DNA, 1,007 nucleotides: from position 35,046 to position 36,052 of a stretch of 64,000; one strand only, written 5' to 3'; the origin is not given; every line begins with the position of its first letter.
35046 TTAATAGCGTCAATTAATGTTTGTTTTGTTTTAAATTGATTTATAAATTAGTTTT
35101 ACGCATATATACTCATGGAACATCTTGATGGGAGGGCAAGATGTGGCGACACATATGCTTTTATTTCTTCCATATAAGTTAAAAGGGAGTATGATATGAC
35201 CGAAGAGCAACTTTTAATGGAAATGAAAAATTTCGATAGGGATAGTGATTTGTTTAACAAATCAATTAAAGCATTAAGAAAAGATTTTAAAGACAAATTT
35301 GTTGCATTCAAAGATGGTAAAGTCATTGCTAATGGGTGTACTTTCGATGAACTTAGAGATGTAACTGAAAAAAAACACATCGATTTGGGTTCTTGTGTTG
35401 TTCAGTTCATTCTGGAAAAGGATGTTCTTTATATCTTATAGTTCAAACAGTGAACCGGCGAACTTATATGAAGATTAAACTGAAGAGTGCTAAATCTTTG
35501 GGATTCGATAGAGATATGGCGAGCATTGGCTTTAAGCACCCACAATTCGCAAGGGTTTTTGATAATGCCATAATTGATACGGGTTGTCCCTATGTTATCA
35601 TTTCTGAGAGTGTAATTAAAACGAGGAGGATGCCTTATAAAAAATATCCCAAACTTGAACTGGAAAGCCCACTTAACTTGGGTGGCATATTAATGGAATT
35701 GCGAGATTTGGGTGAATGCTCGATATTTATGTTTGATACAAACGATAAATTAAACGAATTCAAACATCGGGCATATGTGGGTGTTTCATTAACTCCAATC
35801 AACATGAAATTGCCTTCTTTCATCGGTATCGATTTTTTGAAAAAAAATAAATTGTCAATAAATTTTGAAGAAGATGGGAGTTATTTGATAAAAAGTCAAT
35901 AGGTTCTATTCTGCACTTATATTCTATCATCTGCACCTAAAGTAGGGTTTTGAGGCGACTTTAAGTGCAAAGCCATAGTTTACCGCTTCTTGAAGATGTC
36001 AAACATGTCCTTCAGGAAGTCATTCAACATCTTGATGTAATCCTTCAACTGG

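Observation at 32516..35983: Cargo-carrying IS4/IS5-type transposon with perfect 17-bp ends and 9-bp target duplication inserted beside the SPFH promoter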

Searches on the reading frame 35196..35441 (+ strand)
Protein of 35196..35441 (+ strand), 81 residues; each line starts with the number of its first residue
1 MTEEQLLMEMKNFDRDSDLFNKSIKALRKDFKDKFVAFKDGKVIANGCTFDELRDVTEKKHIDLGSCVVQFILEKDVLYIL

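Call 4: search_protein_families(library=pfam, proteins=[window:35196-35441:+], max_evalue=0.1)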
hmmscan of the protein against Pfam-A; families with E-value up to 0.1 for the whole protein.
window:35196-35441:+ (81 aa): 2 families
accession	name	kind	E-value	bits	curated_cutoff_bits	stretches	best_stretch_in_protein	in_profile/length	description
PF18929.5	DUF5678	-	2.4e-05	24.5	23.2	1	29-60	4-35/49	Family of unknown function (DUF5678)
PF11262.13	Tho2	-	0.021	14.4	23.1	1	5-77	179-251/305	Transcription factor/nuclear export subunit protein 2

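Call 9: search_protein_families(library=ncbifam, proteins=[window:35196-35441:+], max_evalue=0.1)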
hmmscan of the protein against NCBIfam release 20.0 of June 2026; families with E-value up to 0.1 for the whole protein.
window:35196-35441:+ (81 aa): 0 families

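Call 10: search_protein_families(library=padloc, proteins=[window:35196-35441:+], max_evalue=0.1)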
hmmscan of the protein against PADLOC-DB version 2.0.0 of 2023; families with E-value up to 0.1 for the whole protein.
window:35196-35441:+ (81 aa): 0 families

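Call 11: search_protein_families(library=phrogs, proteins=[window:35196-35441:+], max_evalue=0.1)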
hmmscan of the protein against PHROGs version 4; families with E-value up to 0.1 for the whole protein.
window:35196-35441:+ (81 aa): 1 family
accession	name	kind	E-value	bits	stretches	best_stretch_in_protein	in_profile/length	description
phrog_19714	-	unknown function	0.0091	17.6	0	12-40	22-50/75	-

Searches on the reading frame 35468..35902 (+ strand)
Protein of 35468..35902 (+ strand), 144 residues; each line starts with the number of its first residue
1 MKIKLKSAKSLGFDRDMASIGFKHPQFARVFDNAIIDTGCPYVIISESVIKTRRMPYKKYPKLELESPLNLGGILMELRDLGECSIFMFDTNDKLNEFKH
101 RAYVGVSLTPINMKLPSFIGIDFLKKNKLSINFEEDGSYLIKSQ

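Call 4: search_protein_families(library=pfam, proteins=[window:35468-35902:+], max_evalue=0.1)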
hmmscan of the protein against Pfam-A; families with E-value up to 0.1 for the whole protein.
window:35468-35902:+ (144 aa): 0 families

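Call 9: search_protein_families(library=ncbifam, proteins=[window:35468-35902:+], max_evalue=0.1)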
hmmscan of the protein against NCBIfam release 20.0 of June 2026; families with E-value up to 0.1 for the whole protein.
window:35468-35902:+ (144 aa): 0 families

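Call 10: search_protein_families(library=padloc, proteins=[window:35468-35902:+], max_evalue=0.1)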
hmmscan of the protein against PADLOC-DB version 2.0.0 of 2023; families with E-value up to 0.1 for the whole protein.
window:35468-35902:+ (144 aa): 2 families
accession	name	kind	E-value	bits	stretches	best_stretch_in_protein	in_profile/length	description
PDLC04405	PDC-M08B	-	1.2e-05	23.3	1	105-135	90-120/127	-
PDLC04402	PDC-M08B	-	0.00017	19.7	1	18-53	12-47/128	-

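Call 11: search_protein_families(library=phrogs, proteins=[window:35468-35902:+], max_evalue=0.1)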
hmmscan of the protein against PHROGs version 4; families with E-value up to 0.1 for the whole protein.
window:35468-35902:+ (144 aa): 0 families

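Call 48: find_homologous_proteins(query=window:35468-35902:+, max_evalue=0.001)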
Query window:35468-35902:+ (144 aa): 4 proteins with E <= 0.001 among 9 candidates.
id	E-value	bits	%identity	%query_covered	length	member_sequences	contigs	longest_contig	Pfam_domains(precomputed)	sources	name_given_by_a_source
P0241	9.0e-90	316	100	100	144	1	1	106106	-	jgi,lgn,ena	-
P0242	5.2e-47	177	57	97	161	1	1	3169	-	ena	-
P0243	3.6e-26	110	45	97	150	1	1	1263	-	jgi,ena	-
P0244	1.8e-23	101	43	98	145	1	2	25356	-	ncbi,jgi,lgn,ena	-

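Call 55: predict_structure(alignment_id=A2)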
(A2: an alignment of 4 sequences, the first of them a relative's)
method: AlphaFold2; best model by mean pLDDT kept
length: 144 residues; sequences in the alignment: 4
mean_pLDDT: 52.6   pTM: 0.47
mean pLDDT of the five models: 52.6, 38.2, 38.0, 36.9, 36.4
residues with pLDDT >= 90: 0; 70-90: 25; 50-70: 57; < 50: 62
segments of 3 or more residues with pLDDT < 50: 10-13, 23-67, 71-74, 111-118
pLDDT, mean of each block of 10 residues (from residue 1): 63 50 41 36 39 35 42 52 63 72 57 43 64 74 67
secondary structure, 60 per line:
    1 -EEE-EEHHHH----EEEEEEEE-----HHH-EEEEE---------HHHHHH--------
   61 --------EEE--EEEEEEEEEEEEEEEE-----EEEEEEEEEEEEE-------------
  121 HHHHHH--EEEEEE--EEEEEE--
elements in order: E2-4 H8-11 E16-23 E33-37 H47-52 E69-71 E74-89 E95-107 H121-126 E129-134 E137-142

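Call 57: search_solved_structures(query=A2, max_evalue=10, show_alignments=2)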
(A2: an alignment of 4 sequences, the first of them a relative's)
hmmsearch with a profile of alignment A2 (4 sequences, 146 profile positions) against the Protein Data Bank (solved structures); distinct sequences matched with E-value up to 10: 1.
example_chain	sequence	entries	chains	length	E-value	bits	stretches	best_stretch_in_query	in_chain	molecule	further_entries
8i23_F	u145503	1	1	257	0.014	18.4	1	16-66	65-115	RNA polymerase sigma factor SigI1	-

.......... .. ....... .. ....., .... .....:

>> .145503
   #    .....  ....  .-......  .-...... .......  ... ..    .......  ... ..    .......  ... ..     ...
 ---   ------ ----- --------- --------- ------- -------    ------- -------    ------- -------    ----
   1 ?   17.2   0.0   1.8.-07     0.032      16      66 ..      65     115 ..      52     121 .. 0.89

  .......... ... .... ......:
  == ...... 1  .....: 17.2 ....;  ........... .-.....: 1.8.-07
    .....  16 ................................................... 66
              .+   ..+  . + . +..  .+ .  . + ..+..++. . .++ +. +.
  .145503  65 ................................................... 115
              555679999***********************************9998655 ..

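Call 59: search_protein_representatives(alignment_id=A2)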
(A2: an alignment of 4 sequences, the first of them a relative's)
Query: 4 sequences, 146 profile positions. Proteins with E-value up to 0.001 (for the whole library): 109; up to 1e-10: 30; up to 1e-30: 5. The best 109 are listed.
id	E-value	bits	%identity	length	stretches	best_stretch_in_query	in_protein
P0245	4.8e-51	188.6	-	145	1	2-143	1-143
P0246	1.6e-50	186.9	-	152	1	1-144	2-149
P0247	9.4e-37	142.3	-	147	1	2-144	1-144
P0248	6.2e-34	133.1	-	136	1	2-144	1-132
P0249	3.8e-31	124.1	-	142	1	2-143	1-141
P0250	1.4e-30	122.2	-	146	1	3-145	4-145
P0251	2.2e-29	118.4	-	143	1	2-143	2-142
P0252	1.4e-28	115.8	-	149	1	2-145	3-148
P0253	6.5e-28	113.6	-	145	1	2-143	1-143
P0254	7.7e-26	106.9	-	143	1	2-143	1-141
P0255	9.0e-23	96.9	-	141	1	2-142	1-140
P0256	1.0e-22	96.7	-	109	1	1-60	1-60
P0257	4.0e-22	94.8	-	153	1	3-144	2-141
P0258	6.1e-21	91.0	-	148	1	2-143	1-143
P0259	3.0e-20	88.7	-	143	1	2-144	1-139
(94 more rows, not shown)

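Call 61: search_protein_families(library=ncbifam, alignment_id=A3, max_evalue=0.01)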
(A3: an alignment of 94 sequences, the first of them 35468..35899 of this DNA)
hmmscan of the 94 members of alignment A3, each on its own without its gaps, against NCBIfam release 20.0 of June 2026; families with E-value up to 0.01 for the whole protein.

A. member 1, window:35468-35899:+ (144 aa): 0 families

B. families by the number of members that match (of 94 scanned): 2 families
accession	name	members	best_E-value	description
TIGR02281.1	clan_AA_DTGA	14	5.5e-06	TIGR02281 family clan AA aspartic protease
TIGR03698.1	clan_AA_DTGF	1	0.002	clan AA aspartic protease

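Call 62: search_solved_structures(query=A3, max_evalue=10, show_alignments=3)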
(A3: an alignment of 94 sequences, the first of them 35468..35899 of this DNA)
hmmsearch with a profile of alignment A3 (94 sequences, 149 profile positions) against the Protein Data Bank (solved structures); distinct sequences matched with E-value up to 10: 47.
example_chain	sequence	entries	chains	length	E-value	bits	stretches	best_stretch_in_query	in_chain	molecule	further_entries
4rgh_A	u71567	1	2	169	3.9e-06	30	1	17-138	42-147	Protein DDI1 homolog 2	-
3s8i_A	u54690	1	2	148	9.3e-05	25.6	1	24-138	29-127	Protein DDI1 homolog 1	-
4z2z_A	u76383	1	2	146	0.00062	22.9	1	16-57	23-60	DNA damage-inducible protein 1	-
2i1a_A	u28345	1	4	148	0.00063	22.9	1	16-57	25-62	DNA damage-inducible protein DDI1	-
5c9d_A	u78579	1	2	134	0.001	22.2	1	31-73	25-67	ApRick protease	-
5c9b_A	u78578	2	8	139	0.0011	22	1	31-72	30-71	ApRick protease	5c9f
2hah_A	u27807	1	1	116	0.0015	21.6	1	32-135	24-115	Protease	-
5fiv_A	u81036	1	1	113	0.0031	20.6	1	32-134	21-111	RETROPEPSIN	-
1bai_A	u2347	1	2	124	0.0058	19.7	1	13-91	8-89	PROTEASE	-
1b11_A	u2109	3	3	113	0.0074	19.4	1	32-134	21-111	PROTEIN (Feline Immunodeficiency Virus PROTEASE) | FIV PROTEASE | FELINE IMMUNODEFICIENCY VIRUS PROTEASE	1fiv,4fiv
3ogp_A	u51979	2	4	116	0.012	18.7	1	32-133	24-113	FIV Protease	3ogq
6fiv_A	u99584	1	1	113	0.013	18.6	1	32-105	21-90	RETROPEPSIN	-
5ys4_A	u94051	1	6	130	0.015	18.4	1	29-55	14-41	DNA-damage inducible protein DDI1-like protein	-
5yq8_A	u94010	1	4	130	0.018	18.1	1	30-55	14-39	DNA-damage inducible protein DDI1-like protein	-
2qzw_A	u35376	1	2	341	0.028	17.5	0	5-130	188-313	Candidapepsin-1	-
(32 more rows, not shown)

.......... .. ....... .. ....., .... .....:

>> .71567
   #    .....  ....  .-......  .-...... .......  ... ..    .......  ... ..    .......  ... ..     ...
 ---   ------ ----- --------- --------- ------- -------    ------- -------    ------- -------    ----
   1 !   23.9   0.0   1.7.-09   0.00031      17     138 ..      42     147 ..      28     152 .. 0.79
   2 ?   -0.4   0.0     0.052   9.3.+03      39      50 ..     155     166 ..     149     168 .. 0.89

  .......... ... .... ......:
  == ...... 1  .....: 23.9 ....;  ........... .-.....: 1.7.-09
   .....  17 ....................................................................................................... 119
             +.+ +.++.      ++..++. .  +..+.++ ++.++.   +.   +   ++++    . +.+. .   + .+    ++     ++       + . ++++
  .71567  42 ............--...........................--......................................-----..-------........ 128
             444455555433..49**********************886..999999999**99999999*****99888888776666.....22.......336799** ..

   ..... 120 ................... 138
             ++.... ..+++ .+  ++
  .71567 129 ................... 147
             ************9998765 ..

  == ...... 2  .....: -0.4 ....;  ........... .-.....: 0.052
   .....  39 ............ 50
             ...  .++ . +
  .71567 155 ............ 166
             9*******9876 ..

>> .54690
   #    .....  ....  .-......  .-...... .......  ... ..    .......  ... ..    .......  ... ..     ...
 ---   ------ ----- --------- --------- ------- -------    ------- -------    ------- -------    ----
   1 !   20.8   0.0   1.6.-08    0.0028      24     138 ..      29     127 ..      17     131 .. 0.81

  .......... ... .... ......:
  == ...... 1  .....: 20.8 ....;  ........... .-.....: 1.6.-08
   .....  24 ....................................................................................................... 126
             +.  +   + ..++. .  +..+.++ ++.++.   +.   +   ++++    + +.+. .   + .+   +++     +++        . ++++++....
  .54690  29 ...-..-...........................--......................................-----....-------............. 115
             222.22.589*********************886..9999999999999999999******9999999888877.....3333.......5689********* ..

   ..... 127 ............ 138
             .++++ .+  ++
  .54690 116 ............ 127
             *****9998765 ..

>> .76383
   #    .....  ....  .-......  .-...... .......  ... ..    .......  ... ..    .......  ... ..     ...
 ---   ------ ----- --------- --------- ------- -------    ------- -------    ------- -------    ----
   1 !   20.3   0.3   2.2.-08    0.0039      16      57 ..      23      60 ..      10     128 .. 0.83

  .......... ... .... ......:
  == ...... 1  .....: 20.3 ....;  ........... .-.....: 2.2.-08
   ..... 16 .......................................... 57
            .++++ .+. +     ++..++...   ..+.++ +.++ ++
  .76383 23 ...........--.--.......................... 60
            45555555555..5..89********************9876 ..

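Call 63: find_encoding_contigs(protein=P0244, flank=5000, max_places=3)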
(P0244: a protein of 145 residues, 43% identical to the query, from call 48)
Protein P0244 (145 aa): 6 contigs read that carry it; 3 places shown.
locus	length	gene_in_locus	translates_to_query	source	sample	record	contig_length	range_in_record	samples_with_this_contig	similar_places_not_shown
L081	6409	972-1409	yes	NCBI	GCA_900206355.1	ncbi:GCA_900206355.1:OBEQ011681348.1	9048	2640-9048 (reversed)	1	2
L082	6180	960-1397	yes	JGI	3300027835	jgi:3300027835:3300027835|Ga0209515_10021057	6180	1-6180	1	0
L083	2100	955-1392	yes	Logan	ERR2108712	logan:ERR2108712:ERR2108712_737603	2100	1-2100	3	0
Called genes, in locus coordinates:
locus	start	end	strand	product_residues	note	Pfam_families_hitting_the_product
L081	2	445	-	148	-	?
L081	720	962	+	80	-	PF18929:DUF5678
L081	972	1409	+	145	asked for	-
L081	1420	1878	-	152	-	-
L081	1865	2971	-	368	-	PF01368:DHH (weak), PF02272:DHHA1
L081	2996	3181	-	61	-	-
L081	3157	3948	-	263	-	PF01909:NTP_transf_2, PF18765:Polbeta (weak)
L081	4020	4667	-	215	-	PF05724:TPMT, PF03848:TehB, PF13489:Methyltransf_23, PF05175:MTS, PF13847:Methyltransf_31, PF08241:Methyltransf_11, PF08242:Methyltransf_12, PF13649:Methyltransf_25, +1 more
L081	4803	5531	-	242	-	PF04402:SIMPL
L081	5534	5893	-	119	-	-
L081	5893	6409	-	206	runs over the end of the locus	PF01022:HTH_5 (weak), PF12840:HTH_20, PF13412:HTH_24 (weak)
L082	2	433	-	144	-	?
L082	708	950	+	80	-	PF18929:DUF5678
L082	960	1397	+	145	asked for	-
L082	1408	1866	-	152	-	-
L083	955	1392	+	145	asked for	-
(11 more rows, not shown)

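Call 64: find_encoding_contigs(protein=P0242, flank=3000, max_places=2)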
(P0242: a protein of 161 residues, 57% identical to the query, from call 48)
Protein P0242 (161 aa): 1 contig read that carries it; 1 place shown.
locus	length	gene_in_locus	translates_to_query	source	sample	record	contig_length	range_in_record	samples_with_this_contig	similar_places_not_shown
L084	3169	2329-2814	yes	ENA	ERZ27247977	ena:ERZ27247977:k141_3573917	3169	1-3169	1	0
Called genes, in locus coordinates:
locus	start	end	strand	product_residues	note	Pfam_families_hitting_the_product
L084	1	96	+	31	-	?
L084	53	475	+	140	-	PF04967:HTH_10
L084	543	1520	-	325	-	PF11611:DUF4352 (weak)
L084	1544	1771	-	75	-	PF13392:HNH_3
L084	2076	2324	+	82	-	PF18929:DUF5678 (faint)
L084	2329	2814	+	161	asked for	-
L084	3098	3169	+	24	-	?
